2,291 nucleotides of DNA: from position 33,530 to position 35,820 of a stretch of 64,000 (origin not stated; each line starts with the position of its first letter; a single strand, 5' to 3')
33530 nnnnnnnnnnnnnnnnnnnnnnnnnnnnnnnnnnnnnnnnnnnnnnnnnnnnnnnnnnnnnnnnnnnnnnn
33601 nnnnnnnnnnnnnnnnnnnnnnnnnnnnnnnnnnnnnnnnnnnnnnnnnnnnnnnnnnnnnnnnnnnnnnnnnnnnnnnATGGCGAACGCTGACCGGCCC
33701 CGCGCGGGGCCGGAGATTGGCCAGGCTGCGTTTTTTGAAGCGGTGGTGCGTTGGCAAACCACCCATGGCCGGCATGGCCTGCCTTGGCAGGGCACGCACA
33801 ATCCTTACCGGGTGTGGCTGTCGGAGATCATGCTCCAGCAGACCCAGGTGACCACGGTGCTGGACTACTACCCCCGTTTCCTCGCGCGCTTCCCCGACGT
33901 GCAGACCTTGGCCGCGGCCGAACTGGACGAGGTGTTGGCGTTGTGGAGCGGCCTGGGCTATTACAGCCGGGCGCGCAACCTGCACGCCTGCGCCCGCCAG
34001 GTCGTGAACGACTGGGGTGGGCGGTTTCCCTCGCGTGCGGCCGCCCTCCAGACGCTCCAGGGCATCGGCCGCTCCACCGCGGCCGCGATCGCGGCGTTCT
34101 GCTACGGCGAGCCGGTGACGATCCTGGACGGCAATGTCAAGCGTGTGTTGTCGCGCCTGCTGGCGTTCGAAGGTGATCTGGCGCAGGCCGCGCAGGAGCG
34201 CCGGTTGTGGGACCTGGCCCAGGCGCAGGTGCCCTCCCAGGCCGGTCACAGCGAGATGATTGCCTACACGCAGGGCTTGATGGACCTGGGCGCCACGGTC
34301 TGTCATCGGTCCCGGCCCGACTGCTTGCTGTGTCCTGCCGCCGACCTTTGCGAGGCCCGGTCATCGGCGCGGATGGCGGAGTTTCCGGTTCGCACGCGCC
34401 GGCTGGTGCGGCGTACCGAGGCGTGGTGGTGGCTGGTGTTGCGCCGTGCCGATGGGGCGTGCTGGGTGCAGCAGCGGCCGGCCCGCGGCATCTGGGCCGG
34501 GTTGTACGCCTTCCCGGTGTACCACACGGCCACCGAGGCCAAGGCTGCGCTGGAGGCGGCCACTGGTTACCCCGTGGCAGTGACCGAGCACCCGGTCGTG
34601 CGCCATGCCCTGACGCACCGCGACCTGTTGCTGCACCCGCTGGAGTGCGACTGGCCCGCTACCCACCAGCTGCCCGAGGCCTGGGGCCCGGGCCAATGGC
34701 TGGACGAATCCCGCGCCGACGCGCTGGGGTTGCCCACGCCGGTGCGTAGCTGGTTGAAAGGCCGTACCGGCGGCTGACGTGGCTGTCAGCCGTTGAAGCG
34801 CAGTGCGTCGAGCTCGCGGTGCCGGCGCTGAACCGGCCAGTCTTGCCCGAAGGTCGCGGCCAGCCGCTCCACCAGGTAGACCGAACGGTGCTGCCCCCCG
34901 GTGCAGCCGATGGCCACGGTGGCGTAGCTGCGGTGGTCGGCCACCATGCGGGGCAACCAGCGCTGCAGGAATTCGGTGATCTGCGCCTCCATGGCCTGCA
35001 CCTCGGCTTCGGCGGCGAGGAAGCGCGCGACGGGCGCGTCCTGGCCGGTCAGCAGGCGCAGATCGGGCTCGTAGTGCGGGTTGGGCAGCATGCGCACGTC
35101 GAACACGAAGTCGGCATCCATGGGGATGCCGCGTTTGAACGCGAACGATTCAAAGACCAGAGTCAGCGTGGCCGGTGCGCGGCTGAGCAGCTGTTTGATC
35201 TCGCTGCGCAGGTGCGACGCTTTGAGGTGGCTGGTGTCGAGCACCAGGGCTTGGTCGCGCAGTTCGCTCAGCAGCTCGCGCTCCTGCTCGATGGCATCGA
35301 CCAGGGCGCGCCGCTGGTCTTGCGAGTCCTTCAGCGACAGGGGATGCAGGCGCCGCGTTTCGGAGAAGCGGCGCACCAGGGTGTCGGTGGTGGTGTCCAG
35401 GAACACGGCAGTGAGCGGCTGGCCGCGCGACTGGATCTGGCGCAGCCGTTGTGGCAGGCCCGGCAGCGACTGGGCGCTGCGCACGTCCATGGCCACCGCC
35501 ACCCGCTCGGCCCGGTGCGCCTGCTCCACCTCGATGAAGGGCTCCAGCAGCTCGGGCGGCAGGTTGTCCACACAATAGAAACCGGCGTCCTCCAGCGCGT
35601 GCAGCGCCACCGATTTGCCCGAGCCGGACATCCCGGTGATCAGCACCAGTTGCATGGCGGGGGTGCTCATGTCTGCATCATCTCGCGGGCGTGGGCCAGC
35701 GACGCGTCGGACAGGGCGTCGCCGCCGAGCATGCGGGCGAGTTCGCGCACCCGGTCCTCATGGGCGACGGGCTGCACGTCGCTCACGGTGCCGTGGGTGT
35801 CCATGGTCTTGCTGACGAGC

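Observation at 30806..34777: Dynamin-like large GTPase wedged between the two GO-system glycosylase genes fpg and mutY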

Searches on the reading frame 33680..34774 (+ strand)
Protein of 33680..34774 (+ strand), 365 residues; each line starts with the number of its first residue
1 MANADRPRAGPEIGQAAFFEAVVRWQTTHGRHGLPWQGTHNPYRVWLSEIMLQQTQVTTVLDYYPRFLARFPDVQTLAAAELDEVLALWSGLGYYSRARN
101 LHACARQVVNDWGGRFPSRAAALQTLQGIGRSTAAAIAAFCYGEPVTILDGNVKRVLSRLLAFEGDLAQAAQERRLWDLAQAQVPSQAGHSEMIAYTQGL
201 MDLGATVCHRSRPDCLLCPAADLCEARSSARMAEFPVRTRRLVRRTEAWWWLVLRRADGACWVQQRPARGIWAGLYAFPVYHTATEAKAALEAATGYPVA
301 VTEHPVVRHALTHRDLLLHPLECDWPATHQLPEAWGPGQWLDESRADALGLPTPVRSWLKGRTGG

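Call 3: search_protein_families(library=pfam, proteins=[window:33680-34774:+], max_evalue=0.01)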
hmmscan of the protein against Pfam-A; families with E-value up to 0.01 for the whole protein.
window:33680-34774:+ (365 aa): 3 families
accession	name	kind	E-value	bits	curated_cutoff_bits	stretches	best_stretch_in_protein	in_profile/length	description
PF00730.31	HhH-GPD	-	1.9e-22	80.1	26.2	1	48-178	2-104/108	HhH-GPD superfamily base excision DNA repair protein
PF14815.12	NUDIX_4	-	1.6e-19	70.2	35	1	251-359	2-111/113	NUDIX domain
PF00633.29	HHH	-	0.0085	16.4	24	0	120-140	10-30/30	Helix-hairpin-helix motif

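Call 4: search_protein_families(library=ncbifam, proteins=[window:33680-34774:+], max_evalue=0.01)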
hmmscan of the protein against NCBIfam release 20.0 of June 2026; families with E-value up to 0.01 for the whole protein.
window:33680-34774:+ (365 aa): 6 families
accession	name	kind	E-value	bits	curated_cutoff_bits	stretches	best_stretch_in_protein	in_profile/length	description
TIGR01084.1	mutY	equivalog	1.3e-101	339.8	286.5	1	18-285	2-267/277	A/G-specific adenine glycosylase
NF008132.0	PRK10880.1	equivalog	2.5e-94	316.2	427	1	17-360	6-343/351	A/G-specific adenine glycosylase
NF010488.0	PRK13910.1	equivalog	6.6e-33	114.3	471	1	50-229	1-172/290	adenine-specific DNA glycosylase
TIGR01083.1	nth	equivalog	5.6e-19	68.6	211.7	1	40-215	25-192/192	endonuclease III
NF007978.0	PRK10702.1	equivalog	4.2e-08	33.1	405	1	93-227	80-206/211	endonuclease III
NF053634.1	MonDNAglycDR2438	equivalog_domain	3.7e-07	29.9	400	1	123-227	110-207/219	monofunctional DNA glycosylase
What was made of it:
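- Checked: TIGR01084 scores 1.3e-101, above its cut-off (call 4).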

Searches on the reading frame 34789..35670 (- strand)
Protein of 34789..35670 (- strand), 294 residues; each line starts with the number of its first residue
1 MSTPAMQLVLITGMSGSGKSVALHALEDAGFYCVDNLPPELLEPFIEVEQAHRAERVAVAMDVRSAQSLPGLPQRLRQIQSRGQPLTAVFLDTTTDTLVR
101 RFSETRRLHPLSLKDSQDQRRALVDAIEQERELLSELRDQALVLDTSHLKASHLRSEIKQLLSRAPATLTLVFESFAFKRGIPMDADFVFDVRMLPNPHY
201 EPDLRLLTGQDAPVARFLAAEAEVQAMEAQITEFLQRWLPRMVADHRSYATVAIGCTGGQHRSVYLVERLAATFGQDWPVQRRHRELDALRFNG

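Call 3: search_protein_families(library=pfam, proteins=[window:34789-35670:-], max_evalue=0.01)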
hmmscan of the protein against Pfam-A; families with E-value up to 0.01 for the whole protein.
window:34789-35670:- (294 aa): 6 families
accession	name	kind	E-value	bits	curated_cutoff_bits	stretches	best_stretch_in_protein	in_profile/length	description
PF22740.1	PapZ_C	-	4.4e-45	153.2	27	1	170-287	2-120/121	RapZ C-terminal domain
PF03668.21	RapZ-like_N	-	6.1e-45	153.2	25.4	1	6-162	1-154/158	RapZ-like N-terminal domain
PF13191.12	AAA_16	-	0.00089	20.2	32.6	1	4-167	22-161/167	AAA ATPase domain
PF13521.12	AAA_28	-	0.00099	19.8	27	1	9-94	2-82/164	AAA domain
PF13238.12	AAA_18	-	0.0012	19.7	29.4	0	9-55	1-47/128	AAA domain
PF13476.12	AAA_23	-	0.0057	17.8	27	0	8-32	21-45/201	AAA domain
